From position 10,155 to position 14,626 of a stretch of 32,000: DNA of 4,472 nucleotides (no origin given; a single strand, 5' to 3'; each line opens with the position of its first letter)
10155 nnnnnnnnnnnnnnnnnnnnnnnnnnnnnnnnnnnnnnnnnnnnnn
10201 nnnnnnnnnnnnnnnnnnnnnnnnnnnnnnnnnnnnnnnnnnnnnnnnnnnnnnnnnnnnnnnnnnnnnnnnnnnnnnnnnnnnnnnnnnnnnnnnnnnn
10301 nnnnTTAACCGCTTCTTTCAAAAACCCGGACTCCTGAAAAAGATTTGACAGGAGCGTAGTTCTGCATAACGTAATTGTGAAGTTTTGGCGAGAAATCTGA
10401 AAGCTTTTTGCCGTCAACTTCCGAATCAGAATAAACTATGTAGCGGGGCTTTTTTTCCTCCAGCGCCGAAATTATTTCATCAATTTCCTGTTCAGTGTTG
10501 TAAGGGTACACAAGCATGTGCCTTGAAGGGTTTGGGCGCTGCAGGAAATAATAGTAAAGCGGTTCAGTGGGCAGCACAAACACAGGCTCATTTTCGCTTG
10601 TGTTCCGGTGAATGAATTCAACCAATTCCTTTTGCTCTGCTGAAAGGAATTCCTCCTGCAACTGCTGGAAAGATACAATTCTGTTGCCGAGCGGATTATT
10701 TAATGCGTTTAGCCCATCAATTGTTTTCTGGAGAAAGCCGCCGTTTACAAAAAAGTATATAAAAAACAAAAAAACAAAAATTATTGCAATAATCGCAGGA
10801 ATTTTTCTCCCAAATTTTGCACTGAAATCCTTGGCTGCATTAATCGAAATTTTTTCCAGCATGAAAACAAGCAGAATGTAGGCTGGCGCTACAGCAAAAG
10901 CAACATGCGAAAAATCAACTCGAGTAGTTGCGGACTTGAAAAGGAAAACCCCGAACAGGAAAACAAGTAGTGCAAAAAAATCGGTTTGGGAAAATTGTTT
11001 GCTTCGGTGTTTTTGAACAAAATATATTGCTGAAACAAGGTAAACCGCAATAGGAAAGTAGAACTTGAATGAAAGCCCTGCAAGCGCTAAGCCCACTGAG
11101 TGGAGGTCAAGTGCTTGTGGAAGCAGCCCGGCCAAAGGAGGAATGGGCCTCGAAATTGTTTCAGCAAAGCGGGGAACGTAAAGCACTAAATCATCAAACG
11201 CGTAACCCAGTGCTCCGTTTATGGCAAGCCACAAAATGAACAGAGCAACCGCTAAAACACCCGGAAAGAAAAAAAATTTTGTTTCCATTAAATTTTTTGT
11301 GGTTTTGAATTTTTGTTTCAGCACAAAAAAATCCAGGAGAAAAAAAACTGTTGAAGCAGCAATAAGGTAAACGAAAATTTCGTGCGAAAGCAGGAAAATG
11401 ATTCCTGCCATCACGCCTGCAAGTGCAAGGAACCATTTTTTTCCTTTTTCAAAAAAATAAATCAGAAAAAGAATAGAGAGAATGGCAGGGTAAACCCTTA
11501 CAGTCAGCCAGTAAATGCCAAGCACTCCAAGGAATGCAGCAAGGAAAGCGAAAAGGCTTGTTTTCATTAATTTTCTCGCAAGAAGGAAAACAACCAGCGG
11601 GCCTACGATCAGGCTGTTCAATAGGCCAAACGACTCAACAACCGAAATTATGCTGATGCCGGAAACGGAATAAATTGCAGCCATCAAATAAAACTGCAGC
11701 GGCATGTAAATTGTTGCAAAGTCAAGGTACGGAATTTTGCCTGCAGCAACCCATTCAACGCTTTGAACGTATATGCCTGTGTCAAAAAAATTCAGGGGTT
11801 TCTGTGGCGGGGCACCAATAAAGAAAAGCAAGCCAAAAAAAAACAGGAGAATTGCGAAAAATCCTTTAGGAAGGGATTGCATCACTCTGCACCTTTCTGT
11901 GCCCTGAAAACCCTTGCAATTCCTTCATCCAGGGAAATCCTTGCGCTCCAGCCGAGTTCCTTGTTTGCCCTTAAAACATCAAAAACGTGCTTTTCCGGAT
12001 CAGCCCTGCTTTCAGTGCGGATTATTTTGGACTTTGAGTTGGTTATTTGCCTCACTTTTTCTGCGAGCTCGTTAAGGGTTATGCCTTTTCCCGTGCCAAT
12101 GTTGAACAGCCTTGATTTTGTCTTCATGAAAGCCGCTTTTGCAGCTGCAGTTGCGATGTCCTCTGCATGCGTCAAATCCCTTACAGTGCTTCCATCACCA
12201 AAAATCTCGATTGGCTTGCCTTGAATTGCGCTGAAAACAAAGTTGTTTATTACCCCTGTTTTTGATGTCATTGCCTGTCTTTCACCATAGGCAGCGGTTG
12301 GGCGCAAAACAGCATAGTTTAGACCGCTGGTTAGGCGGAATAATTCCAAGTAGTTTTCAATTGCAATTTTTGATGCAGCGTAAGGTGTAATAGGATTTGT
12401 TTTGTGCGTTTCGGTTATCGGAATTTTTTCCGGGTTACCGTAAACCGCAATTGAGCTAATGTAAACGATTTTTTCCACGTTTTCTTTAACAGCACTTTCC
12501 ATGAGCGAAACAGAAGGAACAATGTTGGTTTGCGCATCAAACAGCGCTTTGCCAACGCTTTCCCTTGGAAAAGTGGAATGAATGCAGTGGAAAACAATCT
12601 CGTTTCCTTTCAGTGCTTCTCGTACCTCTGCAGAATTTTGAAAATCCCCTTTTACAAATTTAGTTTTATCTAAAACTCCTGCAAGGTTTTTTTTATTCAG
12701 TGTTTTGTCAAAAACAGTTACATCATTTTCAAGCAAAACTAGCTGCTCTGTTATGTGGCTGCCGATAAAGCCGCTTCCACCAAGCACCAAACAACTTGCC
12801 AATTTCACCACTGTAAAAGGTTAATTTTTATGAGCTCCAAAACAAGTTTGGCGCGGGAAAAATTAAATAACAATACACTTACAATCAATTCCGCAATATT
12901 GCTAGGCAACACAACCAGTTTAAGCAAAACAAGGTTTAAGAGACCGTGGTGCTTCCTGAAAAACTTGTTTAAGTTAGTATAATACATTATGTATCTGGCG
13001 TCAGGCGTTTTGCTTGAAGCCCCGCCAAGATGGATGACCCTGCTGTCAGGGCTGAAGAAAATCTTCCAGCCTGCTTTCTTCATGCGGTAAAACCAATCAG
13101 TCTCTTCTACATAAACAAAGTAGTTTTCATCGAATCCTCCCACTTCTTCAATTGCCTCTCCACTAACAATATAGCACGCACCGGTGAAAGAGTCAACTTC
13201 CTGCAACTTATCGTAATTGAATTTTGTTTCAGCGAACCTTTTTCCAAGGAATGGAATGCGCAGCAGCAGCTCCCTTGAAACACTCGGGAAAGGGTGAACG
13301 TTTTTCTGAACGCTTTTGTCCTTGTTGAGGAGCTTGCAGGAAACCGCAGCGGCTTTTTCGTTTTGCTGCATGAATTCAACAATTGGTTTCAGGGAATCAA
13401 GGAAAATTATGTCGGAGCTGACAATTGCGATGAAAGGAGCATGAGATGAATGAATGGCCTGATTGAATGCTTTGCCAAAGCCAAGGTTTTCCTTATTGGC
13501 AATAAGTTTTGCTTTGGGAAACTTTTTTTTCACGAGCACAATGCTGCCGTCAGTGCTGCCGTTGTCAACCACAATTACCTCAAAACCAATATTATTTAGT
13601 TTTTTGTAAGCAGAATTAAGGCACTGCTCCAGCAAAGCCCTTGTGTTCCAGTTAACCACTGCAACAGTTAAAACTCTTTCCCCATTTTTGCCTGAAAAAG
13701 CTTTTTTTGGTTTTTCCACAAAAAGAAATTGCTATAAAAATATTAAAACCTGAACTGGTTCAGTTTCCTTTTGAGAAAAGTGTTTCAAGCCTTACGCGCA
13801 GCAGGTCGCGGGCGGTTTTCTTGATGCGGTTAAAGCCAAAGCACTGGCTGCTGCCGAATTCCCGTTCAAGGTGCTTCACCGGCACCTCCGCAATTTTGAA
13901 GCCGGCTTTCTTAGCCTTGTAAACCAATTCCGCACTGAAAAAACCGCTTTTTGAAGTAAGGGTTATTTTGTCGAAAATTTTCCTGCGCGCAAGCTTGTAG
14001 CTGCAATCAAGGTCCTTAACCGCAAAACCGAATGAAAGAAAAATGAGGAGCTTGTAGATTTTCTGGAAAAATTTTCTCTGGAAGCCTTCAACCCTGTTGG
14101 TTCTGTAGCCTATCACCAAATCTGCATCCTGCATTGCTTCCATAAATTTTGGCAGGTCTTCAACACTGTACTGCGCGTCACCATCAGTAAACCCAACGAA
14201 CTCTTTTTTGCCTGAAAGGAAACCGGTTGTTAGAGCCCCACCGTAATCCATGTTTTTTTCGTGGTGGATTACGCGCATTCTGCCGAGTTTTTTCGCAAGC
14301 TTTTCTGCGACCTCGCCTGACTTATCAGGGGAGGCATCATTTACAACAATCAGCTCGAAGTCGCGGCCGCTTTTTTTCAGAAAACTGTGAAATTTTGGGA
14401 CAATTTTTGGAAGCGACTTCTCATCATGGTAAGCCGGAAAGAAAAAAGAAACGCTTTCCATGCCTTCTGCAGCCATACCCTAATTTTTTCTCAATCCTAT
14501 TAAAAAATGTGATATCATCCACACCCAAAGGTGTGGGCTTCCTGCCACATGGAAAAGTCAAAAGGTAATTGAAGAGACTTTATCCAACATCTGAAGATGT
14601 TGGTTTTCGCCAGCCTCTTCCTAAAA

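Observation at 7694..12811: Arn-like module (aminotransferase, polyprenyl-P GT2, CE4 deacylase, GT-C, SDR) in a genome that probably lacks lipid A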

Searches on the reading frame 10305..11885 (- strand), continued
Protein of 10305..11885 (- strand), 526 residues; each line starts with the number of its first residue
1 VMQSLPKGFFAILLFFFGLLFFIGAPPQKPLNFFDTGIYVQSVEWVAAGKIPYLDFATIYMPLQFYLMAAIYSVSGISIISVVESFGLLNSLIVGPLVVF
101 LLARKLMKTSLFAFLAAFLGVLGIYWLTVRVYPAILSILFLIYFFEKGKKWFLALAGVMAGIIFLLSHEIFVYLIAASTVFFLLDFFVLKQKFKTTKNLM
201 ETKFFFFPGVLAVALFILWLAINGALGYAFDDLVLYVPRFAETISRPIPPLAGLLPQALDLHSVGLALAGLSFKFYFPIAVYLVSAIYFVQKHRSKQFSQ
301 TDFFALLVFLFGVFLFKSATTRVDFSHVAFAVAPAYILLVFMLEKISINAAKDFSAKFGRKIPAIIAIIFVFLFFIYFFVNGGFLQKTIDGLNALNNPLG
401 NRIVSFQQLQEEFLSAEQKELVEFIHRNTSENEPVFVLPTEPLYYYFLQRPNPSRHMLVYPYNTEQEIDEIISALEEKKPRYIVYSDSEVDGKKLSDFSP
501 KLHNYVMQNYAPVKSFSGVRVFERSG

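Call 51: search_protein_families(library=pfam, proteins=[P0125, P0130, P0131, P0133, P0163, P0211, P0235, P0215, P0240, P0251], max_evalue=0.001)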
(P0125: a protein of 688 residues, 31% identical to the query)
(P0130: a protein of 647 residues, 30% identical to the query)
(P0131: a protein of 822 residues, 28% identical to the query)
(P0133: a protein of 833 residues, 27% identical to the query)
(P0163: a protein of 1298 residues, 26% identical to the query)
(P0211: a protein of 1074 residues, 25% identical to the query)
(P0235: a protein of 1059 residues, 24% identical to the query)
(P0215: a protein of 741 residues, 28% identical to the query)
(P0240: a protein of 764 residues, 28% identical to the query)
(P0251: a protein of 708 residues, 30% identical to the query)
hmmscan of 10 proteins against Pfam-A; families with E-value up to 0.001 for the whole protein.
P0125 (688 aa): 0 families

P0130 (647 aa): 0 families

P0131 (822 aa): 0 families

P0133 (833 aa): 0 families

P0163 (1298 aa): 2 families
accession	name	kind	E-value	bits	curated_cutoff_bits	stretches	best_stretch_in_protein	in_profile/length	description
PF00754.31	F5_F8_type_C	-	7.9e-14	52.3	28.2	1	894-1022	3-122/127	F5/8 type C domain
PF22633.2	F5_F8_type_C_2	-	3e-08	34.6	27.8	1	906-1009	1-90/91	NedA-like, galactose-binding domain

P0211 (1074 aa): 0 families

P0235 (1059 aa): 0 families

P0215 (741 aa): 0 families

P0240 (764 aa): 0 families

P0251 (708 aa): 0 families
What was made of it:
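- Tried and rejected: There were no informative domains, only one F5/8 type C domain (call 51).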

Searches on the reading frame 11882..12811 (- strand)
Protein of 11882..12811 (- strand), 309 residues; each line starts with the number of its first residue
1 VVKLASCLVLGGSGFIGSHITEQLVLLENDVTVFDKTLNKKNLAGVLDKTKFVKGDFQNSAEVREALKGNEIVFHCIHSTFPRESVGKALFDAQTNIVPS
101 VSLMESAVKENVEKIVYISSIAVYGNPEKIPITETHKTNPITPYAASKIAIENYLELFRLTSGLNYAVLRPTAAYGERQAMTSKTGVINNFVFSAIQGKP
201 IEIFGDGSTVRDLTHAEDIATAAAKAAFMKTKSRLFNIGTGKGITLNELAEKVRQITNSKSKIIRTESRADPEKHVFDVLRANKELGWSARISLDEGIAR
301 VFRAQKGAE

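Call 3: search_protein_families(library=pfam, proteins=[window:11882-12811:-], max_evalue=0.01)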
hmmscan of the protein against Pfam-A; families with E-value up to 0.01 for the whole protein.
window:11882-12811:- (309 aa): 9 families
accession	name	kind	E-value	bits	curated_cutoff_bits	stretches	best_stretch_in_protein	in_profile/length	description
PF01370.27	Epimerase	-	7.8e-48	163.4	20.9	1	8-239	2-240/240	NAD dependent epimerase/dehydratase family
PF16363.11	GDP_Man_Dehyd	-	2.3e-39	136.2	27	1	8-300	1-331/332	GDP-mannose 4,6 dehydratase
PF01073.25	3Beta_HSD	-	6.5e-22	78.3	22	1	8-226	1-228/280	3-beta hydroxysteroid dehydrogenase/isomerase family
PF13460.12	NAD_binding_10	-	1.7e-17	64.4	27.2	1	11-177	1-149/184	NAD(P)H-binding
PF04321.23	RmlD_sub_bind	-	5.4e-13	49.1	27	1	7-269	3-243/287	RmlD substrate binding domain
PF02719.21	Polysacc_synt_2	-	8.3e-07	28.9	20.2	1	8-262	2-252/293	Polysaccharide biosynthesis protein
PF07993.18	NAD_binding_4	-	2.4e-06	27.3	20.1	1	45-192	58-220/258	Male sterility protein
PF05368.20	NmrA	-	2.5e-06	27.7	27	1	8-161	6-140/298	NmrA-like family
PF03435.24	Sacchrp_dh_NADP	-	0.00061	20.6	25.1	1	8-83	2-82/129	Saccharopine dehydrogenase NADP binding domain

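Call 4: search_protein_families(library=ncbifam, proteins=[window:11882-12811:-], max_evalue=0.01)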
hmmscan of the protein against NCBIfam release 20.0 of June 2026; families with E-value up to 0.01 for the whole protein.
window:11882-12811:- (309 aa): 31 families (the best 25 are shown)
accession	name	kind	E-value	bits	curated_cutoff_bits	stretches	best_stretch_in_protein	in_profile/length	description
TIGR01179.1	galE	equivalog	1.7e-44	152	262.3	1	7-302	2-322/332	UDP-glucose 4-epimerase GalE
TIGR04180.1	EDH_00030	hypoth_equivalog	2.2e-39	135.3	475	1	8-283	2-282/297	NAD-dependent 4,6-dehydratase LegB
TIGR01181.1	dTDP_gluc_dehyt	equivalog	6.6e-39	133.9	365.1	1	7-301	2-307/321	dTDP-glucose 4,6-dehydratase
NF047922.1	GDPFucSynFcl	equivalog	8.3e-25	87.9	500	1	9-303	7-299/308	GDP-L-fucose synthase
TIGR02197.1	heptose_epim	equivalog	1.6e-24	86.7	274.6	1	8-263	2-266/316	ADP-glyceromanno-heptose 6-epimerase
NF011728.1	PRK15181.1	equivalog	3.6e-24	85.4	760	1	7-272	18-294/348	Vi polysaccharide biosynthesis UDP-N-acetylglucosaminuronic acid C-4 epimerase TviC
NF007956.0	PRK10675.1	subfamily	3.8e-24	85.4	394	1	7-305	3-329/338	UDP-glucose 4-epimerase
TIGR03466.1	HpnA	hypoth_equivalog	1.6e-22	79.9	367.65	1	7-265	3-254/327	hopanoid-associated sugar epimerase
NF008872.0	PRK11908.1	equivalog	2.1e-16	59.9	294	1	7-306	4-336/349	bifunctional UDP-4-keto-pentose/UDP-xylose synthase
NF007582.0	PRK10217.1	equivalog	8.9e-16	57.9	698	1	7-296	4-322/355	dTDP-glucose 4,6-dehydratase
NF042422.1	oxyalk_red_OleD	equivalog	5.6e-15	55.5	580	1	7-226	3-214/329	2-alkyl-3-oxoalkanoate reductase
NF007490.0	PRK10084.1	subfamily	1.1e-14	54.2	649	1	7-299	3-328/361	dTDP-glucose 4,6-dehydratase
NF042423.1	oxyalk_red_Shew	equivalog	1.3e-13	50.7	580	1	4-178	8-178/331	2-alkyl-3-oxoalkanoate reductase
NF008360.0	PRK11150.1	equivalog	1.3e-12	47.6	452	1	8-258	3-255/310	ADP-glyceromanno-heptose 6-epimerase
TIGR02622.1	CDP_4_6_dhtase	equivalog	3.9e-11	42.7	278.45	1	7-303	7-328/352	CDP-glucose 4,6-dehydratase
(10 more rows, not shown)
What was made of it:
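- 11882..12811 (-): Extended SDR of GalE (4-epimerase) type (309 aa), translationally coupled to the GT-C gene. NCBIfam best hit is GalE at 152 bits; ArnA scores 39 bits (call 4).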

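Call 46: search_solved_structures(query=window:11882-12811:-, max_evalue=1e-10)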
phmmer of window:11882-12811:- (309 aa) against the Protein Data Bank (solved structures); distinct sequences matched with E-value up to 1e-10: 91 (the best 60 are shown).
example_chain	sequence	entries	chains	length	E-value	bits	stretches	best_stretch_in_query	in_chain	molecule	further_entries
4zrm_A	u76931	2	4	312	1.4e-48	169.2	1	7-299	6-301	UDP-glucose 4-epimerase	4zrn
7ys8_A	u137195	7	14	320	9.6e-40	140.1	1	7-301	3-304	UDP-glucose 4-epimerase | UDP-glucose 4-epimerase along with EC 5.1.3.2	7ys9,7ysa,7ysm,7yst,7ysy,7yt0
6wjb_A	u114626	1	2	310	3.3e-36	128.5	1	7-304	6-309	NAD-dependent epimerase/dehydratase family protein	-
6wj9_A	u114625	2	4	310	3.1e-35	125.3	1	7-304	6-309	NAD-dependent epimerase/dehydratase family protein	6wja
6dnt_A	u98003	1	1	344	3.6e-34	121.9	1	6-276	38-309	NAD-dependent epimerase/dehydratase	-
6bwl_A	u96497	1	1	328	2.2e-32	116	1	7-300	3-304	Pal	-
2p5u_A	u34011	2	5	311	1.3e-31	113.5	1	7-300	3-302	UDP-glucose 4-epimerase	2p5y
6kv9_A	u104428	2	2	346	5.6e-31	111.4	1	7-300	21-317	MoeE5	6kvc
4lk3_A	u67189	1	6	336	1.5e-27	100.2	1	7-301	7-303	UDP-glucuronic acid decarboxylase 1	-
1r6d_A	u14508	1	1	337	2.2e-27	99.6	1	7-303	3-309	TDP-glucose-4,6-dehydratase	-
1r66_A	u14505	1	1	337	2.2e-27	99.6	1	7-303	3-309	TDP-glucose-4,6-dehydratase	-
4gll_A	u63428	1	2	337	2.6e-27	99.4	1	7-301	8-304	UDP-glucuronic acid decarboxylase 1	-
2b69_A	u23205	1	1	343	2.7e-27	99.3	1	7-301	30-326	UDP-glucuronate decarboxylase 1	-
4m55_A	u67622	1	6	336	2.8e-27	99.3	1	7-301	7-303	UDP-glucuronic acid decarboxylase 1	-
8wxk_A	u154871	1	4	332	9.6e-27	97.5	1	6-294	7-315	UDP-glucose 4-epimerase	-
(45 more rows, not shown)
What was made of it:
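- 11882..12811 (-): PDB best match is 4zrm, UDP-glucose 4-epimerase, at 169 bits (call 46).
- On GalE-type NDP-sugar 4-epimerases (extended SDR): Matches: 4zrm 169 bits and 7ys8 140 bits, both UDP-glucose 4-epimerases (call 46).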

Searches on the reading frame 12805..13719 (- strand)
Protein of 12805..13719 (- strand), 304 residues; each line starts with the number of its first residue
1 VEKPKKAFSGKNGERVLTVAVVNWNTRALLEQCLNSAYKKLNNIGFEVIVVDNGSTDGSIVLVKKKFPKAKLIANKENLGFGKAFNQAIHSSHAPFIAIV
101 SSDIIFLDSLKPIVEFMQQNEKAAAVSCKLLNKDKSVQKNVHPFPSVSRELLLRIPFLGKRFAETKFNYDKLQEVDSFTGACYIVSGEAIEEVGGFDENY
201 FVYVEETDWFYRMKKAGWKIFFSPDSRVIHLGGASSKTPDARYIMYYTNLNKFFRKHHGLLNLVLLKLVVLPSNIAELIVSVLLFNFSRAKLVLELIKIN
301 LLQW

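Call 3: search_protein_families(library=pfam, proteins=[window:12805-13719:-], max_evalue=0.01)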
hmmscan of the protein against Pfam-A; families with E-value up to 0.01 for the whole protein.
window:12805-13719:- (304 aa): 4 families
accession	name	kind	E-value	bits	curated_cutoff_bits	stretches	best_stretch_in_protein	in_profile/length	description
PF00535.33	Glycos_transf_2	-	4.7e-20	72.6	23.3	1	18-151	1-132/168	Glycosyl transferase family 2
PF13641.12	Glyco_tranf_2_3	-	1.3e-15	58.5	27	1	17-235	3-216/230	Glycosyltransferase like family 2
PF13632.12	Glyco_trans_2_3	-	2.5e-06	27.9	27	1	167-236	61-128/198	Glycosyl transferase family group 2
PF02709.20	Glyco_transf_7C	-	0.0054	16.8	23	1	174-225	15-67/78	N-terminal domain of galactosyltransferase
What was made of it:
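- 12805..13719 (-): GT2L: a 304-aa GT2 with C-terminal hydrophobic segments. It is non-processive (EETDW motif, no QxxRW motif). Pfam GT2, Glyco_tranf_2_3 (call 3).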

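Call 4: search_protein_families(library=ncbifam, proteins=[window:12805-13719:-], max_evalue=0.01)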
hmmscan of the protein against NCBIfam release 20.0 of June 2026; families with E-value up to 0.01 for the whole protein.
window:12805-13719:- (304 aa): 16 families
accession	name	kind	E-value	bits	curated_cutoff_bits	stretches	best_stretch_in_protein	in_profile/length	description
TIGR01556.1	rhamnosyltran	subfamily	3.2e-15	56.1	200.55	1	33-282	9-254/281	rhamnosyltransferase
NF041875.1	EPS_EpsD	equivalog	6.9e-15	55.3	370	1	22-291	6-268/325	exopolysaccharide biosynthesis glycosyltransferase EpsD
TIGR03965.1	mycofact_glyco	equivalog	3.3e-13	49.3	280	1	15-261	74-311/467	mycofactocin biosynthesis glycosyltransferase MftF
NF038302.1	EPS_HpsE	equivalog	3e-11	42.9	300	1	17-231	3-223/307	hormogonium polysaccharide biosynthesis glycosyltransferase HpsE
TIGR03937.1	PgaC_IcaA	equivalog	1.1e-10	41.1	422.3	1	12-127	42-160/407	poly-beta-1,6-N-acetyl-D-glucosamine synthase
TIGR03111.1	glyc2_xrt_Gpos1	hypoth_equivalog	4.7e-10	38.8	363.95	1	16-141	50-180/439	TIGR03111 family XrtG-associated glycosyltransferase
NF047683.1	TeichurnBiosyTuaG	equivalog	1.9e-09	37.6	400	1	16-153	7-149/252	teichuronic acid biosynthesis protein TuaG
NF007482.0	PRK10073.1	equivalog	5.4e-09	35.5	423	1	13-122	4-114/334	glycosyltransferase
TIGR04283.1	glyco_like_mftF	equivalog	3.5e-06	26.8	182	1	18-132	2-113/221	TIGR04283 family arsenosugar biosynthesis glycosyltransferase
TIGR04195.1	S_glycosyl_SunS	equivalog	7.2e-06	25.1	350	1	16-106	58-144/421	SunS family peptide S-glycosyltransferase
NF053739.1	GlytfEpsEBac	equivalog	7.6e-06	25.1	450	1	25-148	11-138/265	glycosyltransferase EpsE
NF038299.1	EPS_HpsN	equivalog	8.6e-06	24.9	425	1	20-240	6-230/317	hormogonium polysaccharide biosynthesis glycosyltransferase HpsN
TIGR04009.1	wcaE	equivalog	1.3e-05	24.6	369.2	1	16-131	5-121/248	colanic acid biosynthesis glycosyltransferase WcaE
TIGR04242.1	nodulat_NodC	equivalog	1.4e-05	24.3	550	1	23-126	58-165/395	chitooligosaccharide synthase NodC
NF050113.1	gal_furan_GlfT1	equivalog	3.5e-05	23.3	330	1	20-235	4-211/290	galactofuranosyltransferase GlfT1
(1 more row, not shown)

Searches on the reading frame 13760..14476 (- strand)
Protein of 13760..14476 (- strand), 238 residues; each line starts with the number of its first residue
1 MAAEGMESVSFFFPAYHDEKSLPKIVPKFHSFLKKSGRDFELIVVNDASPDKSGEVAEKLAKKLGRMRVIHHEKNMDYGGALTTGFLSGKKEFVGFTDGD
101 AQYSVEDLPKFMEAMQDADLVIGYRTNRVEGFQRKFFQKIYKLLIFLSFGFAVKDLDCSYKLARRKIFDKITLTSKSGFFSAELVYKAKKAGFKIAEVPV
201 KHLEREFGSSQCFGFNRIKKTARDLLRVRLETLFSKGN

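Call 3: search_protein_families(library=pfam, proteins=[window:13760-14476:-], max_evalue=0.01)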
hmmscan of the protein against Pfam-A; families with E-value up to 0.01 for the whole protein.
window:13760-14476:- (238 aa): 3 families
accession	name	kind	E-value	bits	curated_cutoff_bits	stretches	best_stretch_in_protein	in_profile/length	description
PF00535.33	Glycos_transf_2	-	1.1e-24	87.7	23.3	1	11-171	2-167/168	Glycosyl transferase family 2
PF10111.15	Glyco_tranf_2_2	-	0.00066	19.7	27.3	1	38-116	28-107/276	Glycosyltransferase like family 2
PF13641.12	Glyco_tranf_2_3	-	0.0032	18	27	0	9-101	3-97/230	Glycosyltransferase like family 2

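Call 4: search_protein_families(library=ncbifam, proteins=[window:13760-14476:-], max_evalue=0.01)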
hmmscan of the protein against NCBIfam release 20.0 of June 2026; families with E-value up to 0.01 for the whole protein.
window:13760-14476:- (238 aa): 15 families
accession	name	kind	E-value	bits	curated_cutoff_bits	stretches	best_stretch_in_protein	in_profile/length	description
NF007986.1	PRK10714.1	equivalog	2.4e-24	85.9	529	1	5-226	4-223/316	undecaprenyl-phosphate 4-deoxy-4-formamido-L-arabinose transferase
NF047588.1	GlcsyltransPgfSStrep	equivalog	1.7e-14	53.8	500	1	9-217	3-209/308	glycosyltransferase PgfS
NF041391.1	DPhHxTase_Halo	equivalog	5.6e-14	51.6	375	1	43-228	27-208/213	dolichyl-phosphate hexose transferase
TIGR03937.1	PgaC_IcaA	equivalog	1.1e-13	50.9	422.3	1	3-109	41-144/407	poly-beta-1,6-N-acetyl-D-glucosamine synthase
NF047683.1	TeichurnBiosyTuaG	equivalog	6.5e-11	42.3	400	1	7-124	6-120/252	teichuronic acid biosynthesis protein TuaG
TIGR04182.1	glyco_TIGR04182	equivalog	1.4e-10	41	325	1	9-209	2-197/293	S-layer glycoprotein N-glycosyltransferase AglJ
NF058614.1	PPMAGASynPpgS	equivalog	2.4e-10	40.2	370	1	41-213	28-207/226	polyprenyl-phospho-N-acetylgalactosaminyl synthase PpgS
NF007482.0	PRK10073.1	equivalog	3.9e-10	39.2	423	1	7-121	6-116/334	glycosyltransferase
NF053739.1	GlytfEpsEBac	equivalog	1.2e-06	27.8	450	1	29-114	20-109/265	glycosyltransferase EpsE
TIGR03965.1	mycofact_glyco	equivalog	1.9e-06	27.1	280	1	6-114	73-178/467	mycofactocin biosynthesis glycosyltransferase MftF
NF010496.0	PRK13915.1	equivalog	5.3e-05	22.4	262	1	2-102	26-128/307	glucosyl-3-phosphoglycerate synthase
NF050050.1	ProtGlycPglI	equivalog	8.2e-05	22.1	500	1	8-113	3-106/306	GalNAc(5)-diNAcBac-PP-undecaprenol beta-1,3-glucosyltransferase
NF038302.1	EPS_HpsE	equivalog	0.00018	20.6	300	1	13-104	7-100/307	hormogonium polysaccharide biosynthesis glycosyltransferase HpsE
NF041875.1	EPS_EpsD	equivalog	0.00076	19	370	1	38-117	29-106/325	exopolysaccharide biosynthesis glycosyltransferase EpsD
TIGR03469.1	HpnB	hypoth_equivalog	0.00076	18.6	379.25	1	31-121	65-166/386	hopene-associated glycosyltransferase HpnB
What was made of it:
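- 13760..14476 (-): GT2b: a second small (238 aa) polyprenyl-phosphate-type GT2 and first gene of the minus-strand operon. It is a paralogue of the GT2 at 29378-30082. NCBIfam ArnC 86 bits, below the cut-off (call 4).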

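Call 91: search_solved_structures(query=window:13760-14476:-, max_evalue=0.00001)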
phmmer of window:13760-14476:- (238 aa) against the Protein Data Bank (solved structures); distinct sequences matched with E-value up to 0.00001: 6.
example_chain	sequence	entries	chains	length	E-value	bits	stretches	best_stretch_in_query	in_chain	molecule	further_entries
9bhc_C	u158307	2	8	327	1.6e-21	80.6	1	6-226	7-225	Undecaprenyl-phosphate 4-deoxy-4-formamido-L-arabinose transferase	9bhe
8vxh_A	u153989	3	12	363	2.1e-21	80.2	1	6-226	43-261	Undecaprenyl-phosphate 4-deoxy-4-formamido-L-arabinose transferase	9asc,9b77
9hwj_A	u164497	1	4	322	2.5e-19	73.4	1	6-226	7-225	Undecaprenyl-phosphate 4-deoxy-4-formamido-L-arabinose transferase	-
5mlz_A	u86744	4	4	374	1.2e-12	51.5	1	8-214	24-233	Dolichol monophosphate mannose synthase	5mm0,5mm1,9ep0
5hea_A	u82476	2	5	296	1.4e-07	35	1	7-117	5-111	Putative glycosyltransferase (GalT1)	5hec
3bcv_A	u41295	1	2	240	1.2e-06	32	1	8-105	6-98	Putative glycosyltransferase protein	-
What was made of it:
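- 13760..14476 (-): PDB best match is ArnC at 80 bits, then Dol-P-Man synthase (call 91).
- On Polyprenyl-phosphate glycosyltransferases (DPMS / ArnC / GtrB type GT2): For GT2b: ArnC 80 bits, DPMS 51 (call 91).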
